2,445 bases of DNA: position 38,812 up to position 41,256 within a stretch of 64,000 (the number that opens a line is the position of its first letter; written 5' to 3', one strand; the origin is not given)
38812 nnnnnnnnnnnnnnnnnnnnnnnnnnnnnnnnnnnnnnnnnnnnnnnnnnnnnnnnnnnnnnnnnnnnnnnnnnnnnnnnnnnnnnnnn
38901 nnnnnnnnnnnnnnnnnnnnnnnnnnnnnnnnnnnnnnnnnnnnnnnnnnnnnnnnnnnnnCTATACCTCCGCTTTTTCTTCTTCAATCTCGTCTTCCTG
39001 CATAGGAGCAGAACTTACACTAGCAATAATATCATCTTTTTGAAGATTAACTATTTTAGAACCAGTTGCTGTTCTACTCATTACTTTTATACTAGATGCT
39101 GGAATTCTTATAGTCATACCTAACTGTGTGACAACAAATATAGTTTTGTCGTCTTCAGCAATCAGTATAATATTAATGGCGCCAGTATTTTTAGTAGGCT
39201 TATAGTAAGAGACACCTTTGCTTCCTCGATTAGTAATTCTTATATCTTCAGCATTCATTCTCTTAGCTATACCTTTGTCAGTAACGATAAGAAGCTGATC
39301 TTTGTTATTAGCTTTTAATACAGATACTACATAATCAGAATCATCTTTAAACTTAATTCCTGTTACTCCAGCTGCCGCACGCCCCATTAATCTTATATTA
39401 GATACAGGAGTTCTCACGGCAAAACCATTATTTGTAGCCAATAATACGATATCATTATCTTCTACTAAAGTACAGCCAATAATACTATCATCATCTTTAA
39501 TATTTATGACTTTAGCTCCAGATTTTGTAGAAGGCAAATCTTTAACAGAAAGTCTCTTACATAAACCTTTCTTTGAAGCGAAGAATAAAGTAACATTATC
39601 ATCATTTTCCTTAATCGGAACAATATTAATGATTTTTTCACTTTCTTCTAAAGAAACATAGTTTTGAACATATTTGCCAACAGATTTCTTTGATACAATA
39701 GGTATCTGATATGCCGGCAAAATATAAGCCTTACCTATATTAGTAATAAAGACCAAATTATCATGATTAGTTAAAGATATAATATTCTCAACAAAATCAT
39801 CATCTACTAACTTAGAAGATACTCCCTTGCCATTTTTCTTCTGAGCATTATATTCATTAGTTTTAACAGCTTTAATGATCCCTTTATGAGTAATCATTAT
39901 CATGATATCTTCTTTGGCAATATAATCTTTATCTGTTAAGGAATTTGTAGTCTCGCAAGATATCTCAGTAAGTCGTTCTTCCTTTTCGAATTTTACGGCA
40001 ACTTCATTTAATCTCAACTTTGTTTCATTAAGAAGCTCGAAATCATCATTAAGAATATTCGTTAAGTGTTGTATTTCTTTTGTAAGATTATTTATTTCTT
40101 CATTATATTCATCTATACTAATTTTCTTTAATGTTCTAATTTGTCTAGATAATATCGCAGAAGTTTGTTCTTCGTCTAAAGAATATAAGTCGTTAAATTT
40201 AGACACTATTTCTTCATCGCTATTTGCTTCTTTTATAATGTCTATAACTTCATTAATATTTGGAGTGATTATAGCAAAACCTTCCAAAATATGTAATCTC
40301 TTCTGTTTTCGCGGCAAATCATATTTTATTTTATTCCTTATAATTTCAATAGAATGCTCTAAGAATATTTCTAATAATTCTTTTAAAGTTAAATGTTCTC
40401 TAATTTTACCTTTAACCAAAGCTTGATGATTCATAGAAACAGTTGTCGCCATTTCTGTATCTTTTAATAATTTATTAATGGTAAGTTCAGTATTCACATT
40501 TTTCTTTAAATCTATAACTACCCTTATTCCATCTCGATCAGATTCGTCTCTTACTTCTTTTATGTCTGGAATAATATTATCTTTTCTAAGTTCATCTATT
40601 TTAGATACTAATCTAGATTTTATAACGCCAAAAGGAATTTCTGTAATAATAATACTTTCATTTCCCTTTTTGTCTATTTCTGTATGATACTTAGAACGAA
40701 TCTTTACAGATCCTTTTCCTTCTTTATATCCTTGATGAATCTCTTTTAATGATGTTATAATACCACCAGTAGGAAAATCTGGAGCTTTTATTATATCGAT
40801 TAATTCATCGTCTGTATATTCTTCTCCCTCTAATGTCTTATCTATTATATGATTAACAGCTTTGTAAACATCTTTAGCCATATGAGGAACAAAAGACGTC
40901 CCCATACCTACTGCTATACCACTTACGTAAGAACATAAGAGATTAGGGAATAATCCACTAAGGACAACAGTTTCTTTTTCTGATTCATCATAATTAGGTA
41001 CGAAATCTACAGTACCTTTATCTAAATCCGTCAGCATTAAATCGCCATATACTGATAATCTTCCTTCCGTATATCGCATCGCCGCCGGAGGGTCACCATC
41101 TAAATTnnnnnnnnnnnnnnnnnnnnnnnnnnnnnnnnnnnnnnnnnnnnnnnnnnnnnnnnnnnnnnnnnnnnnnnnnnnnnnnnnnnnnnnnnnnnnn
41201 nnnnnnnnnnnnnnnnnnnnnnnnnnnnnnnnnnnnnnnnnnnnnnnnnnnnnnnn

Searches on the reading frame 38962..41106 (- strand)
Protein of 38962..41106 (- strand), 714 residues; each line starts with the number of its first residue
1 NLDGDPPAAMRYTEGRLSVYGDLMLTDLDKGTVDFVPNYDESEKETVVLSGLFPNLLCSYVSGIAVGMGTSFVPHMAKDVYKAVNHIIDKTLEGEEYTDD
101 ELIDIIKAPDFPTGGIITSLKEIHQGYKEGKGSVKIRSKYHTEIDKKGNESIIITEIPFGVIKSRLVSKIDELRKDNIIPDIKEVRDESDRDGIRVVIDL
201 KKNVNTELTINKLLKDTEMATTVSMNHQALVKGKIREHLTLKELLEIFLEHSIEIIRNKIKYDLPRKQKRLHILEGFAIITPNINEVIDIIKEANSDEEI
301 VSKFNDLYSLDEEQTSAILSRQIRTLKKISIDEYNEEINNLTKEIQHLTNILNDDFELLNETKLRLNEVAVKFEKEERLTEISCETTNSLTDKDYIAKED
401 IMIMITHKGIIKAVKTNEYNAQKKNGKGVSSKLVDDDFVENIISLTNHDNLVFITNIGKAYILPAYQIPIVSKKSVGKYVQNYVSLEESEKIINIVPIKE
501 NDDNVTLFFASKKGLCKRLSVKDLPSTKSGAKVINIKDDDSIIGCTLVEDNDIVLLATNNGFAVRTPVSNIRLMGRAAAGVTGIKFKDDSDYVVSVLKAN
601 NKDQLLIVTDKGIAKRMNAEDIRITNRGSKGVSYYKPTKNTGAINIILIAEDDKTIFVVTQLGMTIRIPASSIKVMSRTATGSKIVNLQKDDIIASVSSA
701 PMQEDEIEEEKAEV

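Call 11: find_homologous_proteins(query=window:38962-41106:-)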
Query window:38962-41106:- (714 aa): 7952 proteins with E <= 0.001 among 8000 candidates; the best 120 are listed.
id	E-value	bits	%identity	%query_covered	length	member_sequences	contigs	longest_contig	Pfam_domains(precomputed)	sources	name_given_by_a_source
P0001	0.0e+0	1511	99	100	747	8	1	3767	PF00521.27,PF03989.19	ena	-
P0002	1.8e-264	897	57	100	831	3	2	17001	PF00521.27,PF03989.19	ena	-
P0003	1.1e-263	895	56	100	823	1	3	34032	PF00521.27,PF03989.19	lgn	-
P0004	4.6e-255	866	56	99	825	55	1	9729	PF00521.27,PF03989.19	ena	-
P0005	2.0e-253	861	55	98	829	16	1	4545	PF00521.27,PF03989.19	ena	-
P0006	4.6e-247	840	54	98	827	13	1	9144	PF00521.27,PF03989.19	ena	-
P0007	1.2e-246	838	54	100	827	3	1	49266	PF00521.27,PF03989.19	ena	-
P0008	1.5e-246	838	54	100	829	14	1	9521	PF00521.27,PF03989.19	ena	-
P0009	9.9e-244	829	55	98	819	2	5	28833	PF00521.27,PF03989.19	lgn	-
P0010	6.3e-230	783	52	100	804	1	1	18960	PF00521.27,PF03989.19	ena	-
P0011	9.1e-225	766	52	99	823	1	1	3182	PF00521.27,PF03989.19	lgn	-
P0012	5.3e-214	730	48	100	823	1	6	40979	PF00521.27,PF03989.19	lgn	-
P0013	2.2e-205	702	48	99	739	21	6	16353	PF00521.27,PF03989.19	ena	-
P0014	1.7e-198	679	49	99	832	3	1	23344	PF00521.27,PF03989.19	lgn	-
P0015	6.7e-191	654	46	98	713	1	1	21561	PF00521.27,PF03989.19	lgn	-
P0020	4.9e-178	612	42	99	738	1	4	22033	PF00521.27,PF03989.19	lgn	-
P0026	7.5e-173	594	43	97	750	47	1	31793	PF00521.27,PF03989.19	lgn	-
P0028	3.0e-168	579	42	98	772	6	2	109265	PF00521.27,PF03989.19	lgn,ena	-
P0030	1.3e-164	567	42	98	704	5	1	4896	PF00521.27,PF03989.19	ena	-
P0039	2.4e-151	523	38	99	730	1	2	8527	PF00521.27,PF03989.19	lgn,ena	-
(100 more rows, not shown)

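Call 13: find_encoding_contigs(protein=P0001, flank=10000, max_places=6)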
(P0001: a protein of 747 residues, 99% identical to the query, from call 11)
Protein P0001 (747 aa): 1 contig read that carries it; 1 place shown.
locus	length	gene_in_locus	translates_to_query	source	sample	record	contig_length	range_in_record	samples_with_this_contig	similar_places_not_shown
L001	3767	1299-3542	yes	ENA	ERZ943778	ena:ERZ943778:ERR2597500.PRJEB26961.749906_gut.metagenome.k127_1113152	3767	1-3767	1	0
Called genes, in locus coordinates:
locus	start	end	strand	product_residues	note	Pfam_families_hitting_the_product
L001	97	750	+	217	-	PF00436:SSB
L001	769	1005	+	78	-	PF00521:DNA_topoisoIV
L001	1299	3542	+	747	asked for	PF00521:DNA_topoisoIV, PF03989:DNA_gyraseA_C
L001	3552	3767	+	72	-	?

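Call 18: find_encoding_contigs(protein=P0026, flank=4000, max_places=2)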
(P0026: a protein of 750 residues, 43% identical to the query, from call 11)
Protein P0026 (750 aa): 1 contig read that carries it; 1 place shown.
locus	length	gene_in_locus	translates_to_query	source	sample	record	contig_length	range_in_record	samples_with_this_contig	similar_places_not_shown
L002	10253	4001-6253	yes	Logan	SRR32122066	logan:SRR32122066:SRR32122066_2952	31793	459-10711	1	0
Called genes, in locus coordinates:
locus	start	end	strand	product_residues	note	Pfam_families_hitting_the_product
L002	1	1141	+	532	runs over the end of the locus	?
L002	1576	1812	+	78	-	PF01751:Toprim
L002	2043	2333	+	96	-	-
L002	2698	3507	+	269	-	PF00436:SSB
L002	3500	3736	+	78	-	PF00521:DNA_topoisoIV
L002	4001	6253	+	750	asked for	PF00521:DNA_topoisoIV, PF03989:DNA_gyraseA_C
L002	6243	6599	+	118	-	-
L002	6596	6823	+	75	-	-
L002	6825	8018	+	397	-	PF00154:RecA_N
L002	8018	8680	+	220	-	-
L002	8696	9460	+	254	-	-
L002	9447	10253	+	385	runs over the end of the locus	-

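Call 19: find_encoding_contigs(protein=P0013, flank=4000, max_places=2)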
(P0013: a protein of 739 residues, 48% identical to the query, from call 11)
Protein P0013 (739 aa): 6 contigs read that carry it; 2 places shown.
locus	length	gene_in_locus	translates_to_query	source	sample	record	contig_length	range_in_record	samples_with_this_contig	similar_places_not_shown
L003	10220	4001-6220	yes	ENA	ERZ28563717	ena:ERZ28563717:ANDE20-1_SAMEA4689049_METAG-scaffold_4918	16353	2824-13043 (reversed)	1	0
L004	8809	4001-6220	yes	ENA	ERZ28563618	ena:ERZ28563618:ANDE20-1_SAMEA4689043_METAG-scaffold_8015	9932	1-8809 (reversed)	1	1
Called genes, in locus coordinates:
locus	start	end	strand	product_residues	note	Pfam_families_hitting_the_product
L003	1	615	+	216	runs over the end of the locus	PF00436:SSB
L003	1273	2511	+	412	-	PF01385:OrfB_IS605, PF07282:Cas12f1-like_TNB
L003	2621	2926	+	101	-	PF00521:DNA_topoisoIV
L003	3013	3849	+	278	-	PF14528:LAGLIDADG_3 (faint)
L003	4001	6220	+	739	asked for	PF00521:DNA_topoisoIV, PF03989:DNA_gyraseA_C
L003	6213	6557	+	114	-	-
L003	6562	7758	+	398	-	PF00154:RecA_N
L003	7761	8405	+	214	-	-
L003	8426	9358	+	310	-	PF02498:Bro-N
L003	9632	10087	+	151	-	PF03167:UDG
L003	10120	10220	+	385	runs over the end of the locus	-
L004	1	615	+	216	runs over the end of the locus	PF00436:SSB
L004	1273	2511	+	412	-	PF01385:OrfB_IS605, PF07282:Cas12f1-like_TNB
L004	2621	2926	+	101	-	PF00521:DNA_topoisoIV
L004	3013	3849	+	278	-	PF14528:LAGLIDADG_3 (faint)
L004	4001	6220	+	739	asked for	PF00521:DNA_topoisoIV, PF03989:DNA_gyraseA_C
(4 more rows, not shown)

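Call 20: find_encoding_contigs(protein=P0015, flank=4000, max_places=2)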
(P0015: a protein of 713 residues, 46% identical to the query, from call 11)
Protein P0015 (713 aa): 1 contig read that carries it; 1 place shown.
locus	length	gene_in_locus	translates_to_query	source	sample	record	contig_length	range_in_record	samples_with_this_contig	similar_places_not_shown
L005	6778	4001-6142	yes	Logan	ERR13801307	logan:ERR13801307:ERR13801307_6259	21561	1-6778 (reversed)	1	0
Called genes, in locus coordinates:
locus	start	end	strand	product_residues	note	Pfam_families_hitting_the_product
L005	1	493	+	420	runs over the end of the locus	PF00204:DNA_gyraseB, PF01751:Toprim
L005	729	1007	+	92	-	-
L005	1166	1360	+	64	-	PF00986:DNA_gyraseB_C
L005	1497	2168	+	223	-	PF00436:SSB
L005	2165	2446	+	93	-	PF00521:DNA_topoisoIV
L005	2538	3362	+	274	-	PF14528:LAGLIDADG_3 (faint)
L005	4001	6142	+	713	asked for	PF00521:DNA_topoisoIV, PF03989:DNA_gyraseA_C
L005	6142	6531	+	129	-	-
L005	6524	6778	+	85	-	?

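Call 54: find_encoding_contigs(protein=P0020, flank=3500, max_places=1)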
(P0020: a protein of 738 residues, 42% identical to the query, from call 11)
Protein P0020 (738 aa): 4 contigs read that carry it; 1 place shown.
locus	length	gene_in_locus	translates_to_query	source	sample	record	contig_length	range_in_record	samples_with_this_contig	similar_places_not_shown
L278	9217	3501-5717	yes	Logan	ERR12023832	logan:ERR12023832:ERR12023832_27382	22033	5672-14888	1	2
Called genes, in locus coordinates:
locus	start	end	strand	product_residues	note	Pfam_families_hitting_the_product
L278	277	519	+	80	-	-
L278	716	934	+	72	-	PF00986:DNA_gyraseB_C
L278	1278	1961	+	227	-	PF00436:SSB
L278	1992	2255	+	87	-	PF00521:DNA_topoisoIV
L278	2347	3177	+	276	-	PF02796:HTH_7 (faint), PF04545:Sigma70_r4 (weak), PF08281:Sigma70_r4_2 (weak), PF14528:LAGLIDADG_3 (weak)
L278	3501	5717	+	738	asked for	PF00521:DNA_topoisoIV, PF03989:DNA_gyraseA_C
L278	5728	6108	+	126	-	-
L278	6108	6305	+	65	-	-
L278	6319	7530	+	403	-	PF00154:RecA_N, PF13481:AAA_25 (faint), PF06745:ATPase (weak)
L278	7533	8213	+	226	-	-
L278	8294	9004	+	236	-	PF03167:UDG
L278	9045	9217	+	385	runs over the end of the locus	-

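Call 55: find_encoding_contigs(protein=P0028, flank=3500, max_places=1)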
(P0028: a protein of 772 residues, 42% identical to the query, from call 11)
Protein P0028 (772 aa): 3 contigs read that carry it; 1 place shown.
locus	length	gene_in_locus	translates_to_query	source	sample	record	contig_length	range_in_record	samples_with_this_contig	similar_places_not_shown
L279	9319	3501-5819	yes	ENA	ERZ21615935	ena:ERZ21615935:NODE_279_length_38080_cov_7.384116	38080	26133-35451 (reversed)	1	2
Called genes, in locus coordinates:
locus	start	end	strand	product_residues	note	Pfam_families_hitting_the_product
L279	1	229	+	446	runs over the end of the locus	PF02518:HATPase_c, PF00204:DNA_gyraseB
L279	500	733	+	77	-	PF01751:Toprim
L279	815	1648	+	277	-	-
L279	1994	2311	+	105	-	PF00986:DNA_gyraseB_C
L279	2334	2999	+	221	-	PF01336:tRNA_anti-codon (faint), PF00436:SSB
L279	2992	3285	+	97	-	PF00521:DNA_topoisoIV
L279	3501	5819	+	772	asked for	PF00521:DNA_topoisoIV, PF03989:DNA_gyraseA_C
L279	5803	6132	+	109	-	-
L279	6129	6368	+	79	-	PF00154:RecA_N (weak)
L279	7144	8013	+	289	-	PF00154:RecA_N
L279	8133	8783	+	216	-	-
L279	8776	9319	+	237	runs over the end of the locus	PF03167:UDG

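Call 56: find_encoding_contigs(protein=P0030, flank=3500, max_places=1)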
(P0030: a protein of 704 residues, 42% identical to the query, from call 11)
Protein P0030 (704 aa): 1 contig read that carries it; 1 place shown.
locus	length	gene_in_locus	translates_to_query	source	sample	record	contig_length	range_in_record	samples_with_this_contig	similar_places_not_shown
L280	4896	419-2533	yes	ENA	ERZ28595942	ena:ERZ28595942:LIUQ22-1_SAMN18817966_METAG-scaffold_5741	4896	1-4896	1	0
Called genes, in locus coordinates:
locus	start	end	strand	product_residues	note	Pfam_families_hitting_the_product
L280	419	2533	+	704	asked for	PF00521:DNA_topoisoIV, PF03989:DNA_gyraseA_C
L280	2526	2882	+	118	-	-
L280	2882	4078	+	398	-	PF00154:RecA_N, PF06745:ATPase (weak)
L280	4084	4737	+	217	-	-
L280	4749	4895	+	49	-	?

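Call 57: find_encoding_contigs(protein=P0039, flank=3500, max_places=1)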
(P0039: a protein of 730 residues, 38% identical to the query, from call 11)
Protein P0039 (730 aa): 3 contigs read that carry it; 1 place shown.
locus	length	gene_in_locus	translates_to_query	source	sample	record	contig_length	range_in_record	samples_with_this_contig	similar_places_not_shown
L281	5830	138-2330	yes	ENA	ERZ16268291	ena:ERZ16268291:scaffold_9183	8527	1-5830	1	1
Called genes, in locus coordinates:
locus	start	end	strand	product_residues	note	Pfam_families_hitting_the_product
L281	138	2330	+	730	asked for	PF00521:DNA_topoisoIV, PF03989:DNA_gyraseA_C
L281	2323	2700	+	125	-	-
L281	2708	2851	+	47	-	-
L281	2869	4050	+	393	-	PF00154:RecA_N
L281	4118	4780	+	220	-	-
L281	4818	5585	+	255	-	PF03167:UDG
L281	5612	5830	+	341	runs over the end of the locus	-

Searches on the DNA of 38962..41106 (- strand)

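Call 25: search_rna_families(sources=[L002, L003, L005], threshold=gathering, show_alignments=2)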
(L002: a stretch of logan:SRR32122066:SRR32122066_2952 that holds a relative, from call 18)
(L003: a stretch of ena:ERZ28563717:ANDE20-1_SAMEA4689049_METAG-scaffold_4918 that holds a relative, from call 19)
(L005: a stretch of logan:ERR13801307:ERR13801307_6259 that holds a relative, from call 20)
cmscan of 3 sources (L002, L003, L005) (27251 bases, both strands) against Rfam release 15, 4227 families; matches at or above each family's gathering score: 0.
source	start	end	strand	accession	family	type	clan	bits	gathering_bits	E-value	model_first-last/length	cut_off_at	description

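Call 30: search_rna_families(source=L002, start=3680, end=4040, threshold=evalue, max_evalue=10, show_alignments=2)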
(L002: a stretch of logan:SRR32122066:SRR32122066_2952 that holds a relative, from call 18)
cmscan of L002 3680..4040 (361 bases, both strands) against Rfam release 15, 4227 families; matches with E-value up to 10: 3.
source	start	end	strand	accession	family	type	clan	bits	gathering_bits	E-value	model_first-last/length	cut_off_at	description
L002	3993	4023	-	RF01300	snoU49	Gene; snRNA; snoRNA; CD-box;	CL00062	13.7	35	6.3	1-65/65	no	Small nucleolar RNA U49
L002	3820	3867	-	RF02292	TtnuCD16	Gene; snRNA; snoRNA; CD-box;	-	13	75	4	1-58/58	no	Tetrahymena snoRNA TtnuCD16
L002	3883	3977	+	RF01905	HOTAIR_2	Gene; lncRNA;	-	10.7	60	4.6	1-69/69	no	HOTAIR conserved region 2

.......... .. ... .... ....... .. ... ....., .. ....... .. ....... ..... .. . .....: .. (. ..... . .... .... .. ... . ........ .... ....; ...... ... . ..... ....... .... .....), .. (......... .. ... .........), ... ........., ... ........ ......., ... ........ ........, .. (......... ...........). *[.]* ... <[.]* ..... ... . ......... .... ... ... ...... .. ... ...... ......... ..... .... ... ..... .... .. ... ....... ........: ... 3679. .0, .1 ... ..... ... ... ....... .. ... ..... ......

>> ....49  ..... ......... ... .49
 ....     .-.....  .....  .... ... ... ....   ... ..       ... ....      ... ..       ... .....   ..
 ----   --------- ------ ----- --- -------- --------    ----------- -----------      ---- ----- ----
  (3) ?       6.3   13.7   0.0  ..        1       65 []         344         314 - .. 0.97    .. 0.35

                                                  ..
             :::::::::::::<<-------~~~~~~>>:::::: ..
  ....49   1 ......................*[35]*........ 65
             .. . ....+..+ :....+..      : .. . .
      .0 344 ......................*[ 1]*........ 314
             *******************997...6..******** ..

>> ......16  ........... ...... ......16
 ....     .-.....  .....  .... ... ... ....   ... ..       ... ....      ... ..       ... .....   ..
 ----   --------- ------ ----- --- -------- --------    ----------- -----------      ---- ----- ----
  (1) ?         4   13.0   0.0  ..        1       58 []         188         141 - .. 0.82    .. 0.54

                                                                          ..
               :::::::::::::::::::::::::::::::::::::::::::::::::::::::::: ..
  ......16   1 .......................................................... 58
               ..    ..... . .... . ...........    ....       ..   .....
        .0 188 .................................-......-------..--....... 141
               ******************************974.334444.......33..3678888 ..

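Call 31: search_dna_similar(query=L002:3739-4003:+, collection=phages, mode=distant, max_rows=30, max_evalue=0.001)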
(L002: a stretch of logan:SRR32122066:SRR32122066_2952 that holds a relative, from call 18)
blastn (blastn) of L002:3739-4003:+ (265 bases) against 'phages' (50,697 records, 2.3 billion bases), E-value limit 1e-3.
Records with a match: 6; places in all: 6; records where one place covers at least 80% of the query: 0.
Best place of each record, by identity: 90-95% 3; 80-90% 1; 60-80% 2.
By first word of the organism name: uncultured 2; Mammaliicoccus 2; Bacillus 1; Staphylococcus 1.
By host as written in the record: - 2; Bacillus pumilus 1; Mammaliicoccus sciuri Dog116 1; Mammaliicoccus sciuri Dog127 1; Staphylococcus saprophyticus 1.
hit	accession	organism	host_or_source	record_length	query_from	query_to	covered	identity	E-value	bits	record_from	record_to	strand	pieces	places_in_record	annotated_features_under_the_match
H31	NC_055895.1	uncultured phage cr7_1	human feces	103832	128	261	51%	71.1%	9e-7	60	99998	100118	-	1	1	none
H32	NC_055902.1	uncultured phage cr131_1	Rhesus macaque feces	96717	128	261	51%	70.6%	9e-7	59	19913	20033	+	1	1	none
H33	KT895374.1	Bacillus phage vB_BpuM-BpSp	Bacillus pumilus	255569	91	137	18%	86.0%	3e-6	58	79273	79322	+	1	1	none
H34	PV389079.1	Mammaliicoccus phage phi116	Mammaliicoccus sciuri Dog116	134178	229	264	14%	91.7%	1e-4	53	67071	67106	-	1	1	none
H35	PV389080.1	Mammaliicoccus phage phi127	Mammaliicoccus sciuri Dog127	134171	229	264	14%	91.7%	1e-4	53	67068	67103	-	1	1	none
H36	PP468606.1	Staphylococcus phage SpP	Staphylococcus saprophyticus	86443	230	261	12%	93.8%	5e-4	50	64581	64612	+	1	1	none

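Call 65: get_annotated_region(hit=H34, flank=2500)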
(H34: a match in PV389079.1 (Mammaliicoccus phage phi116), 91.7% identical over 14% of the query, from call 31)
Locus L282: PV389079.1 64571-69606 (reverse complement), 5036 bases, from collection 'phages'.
description: Mammaliicoccus phage phi116, complete genome.
organism: Mammaliicoccus phage phi116 (NCBI taxid 3414228)
taxonomy: Viruses
host: Mammaliicoccus sciuri Dog116; source: induction of prophage; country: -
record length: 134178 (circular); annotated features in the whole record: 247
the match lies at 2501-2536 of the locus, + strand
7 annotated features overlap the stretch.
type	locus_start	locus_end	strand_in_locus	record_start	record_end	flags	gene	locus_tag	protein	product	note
CDS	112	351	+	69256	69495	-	-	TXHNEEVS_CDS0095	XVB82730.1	hypothetical protein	-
CDS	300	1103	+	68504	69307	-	-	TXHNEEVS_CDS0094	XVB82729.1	hypothetical protein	-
CDS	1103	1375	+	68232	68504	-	-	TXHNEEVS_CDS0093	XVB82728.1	hypothetical protein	-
CDS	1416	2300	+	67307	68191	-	-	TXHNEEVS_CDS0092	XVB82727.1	endonuclease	-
CDS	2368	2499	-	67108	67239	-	-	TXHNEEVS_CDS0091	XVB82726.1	hypothetical protein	-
CDS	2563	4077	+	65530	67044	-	-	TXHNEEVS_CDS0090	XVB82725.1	hypothetical protein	-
CDS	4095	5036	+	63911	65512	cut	-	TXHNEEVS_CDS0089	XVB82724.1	portal protein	-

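Call 66: get_annotated_region(hit=H31, flank=2500)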
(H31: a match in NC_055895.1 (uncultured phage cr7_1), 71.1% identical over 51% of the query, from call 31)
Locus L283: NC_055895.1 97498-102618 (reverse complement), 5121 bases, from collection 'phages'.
description: CrAssphage cr7_1, complete genome.
organism: uncultured phage cr7_1 (NCBI taxid 2772086)
taxonomy: Viruses; Duplodnaviria; Heunggongvirae; Uroviricota; Caudoviricetes; Crassvirales; Suoliviridae; Oafivirinae; Burzaovirus; Burzaovirus coli
host: -; source: human feces; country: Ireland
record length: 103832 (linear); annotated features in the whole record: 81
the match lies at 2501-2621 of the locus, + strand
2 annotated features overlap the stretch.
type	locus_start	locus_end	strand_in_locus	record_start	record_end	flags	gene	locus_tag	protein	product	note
CDS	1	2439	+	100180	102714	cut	-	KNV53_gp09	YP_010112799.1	terminase large subunit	gp_75778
CDS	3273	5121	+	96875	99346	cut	-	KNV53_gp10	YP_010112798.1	portal protein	gp_75777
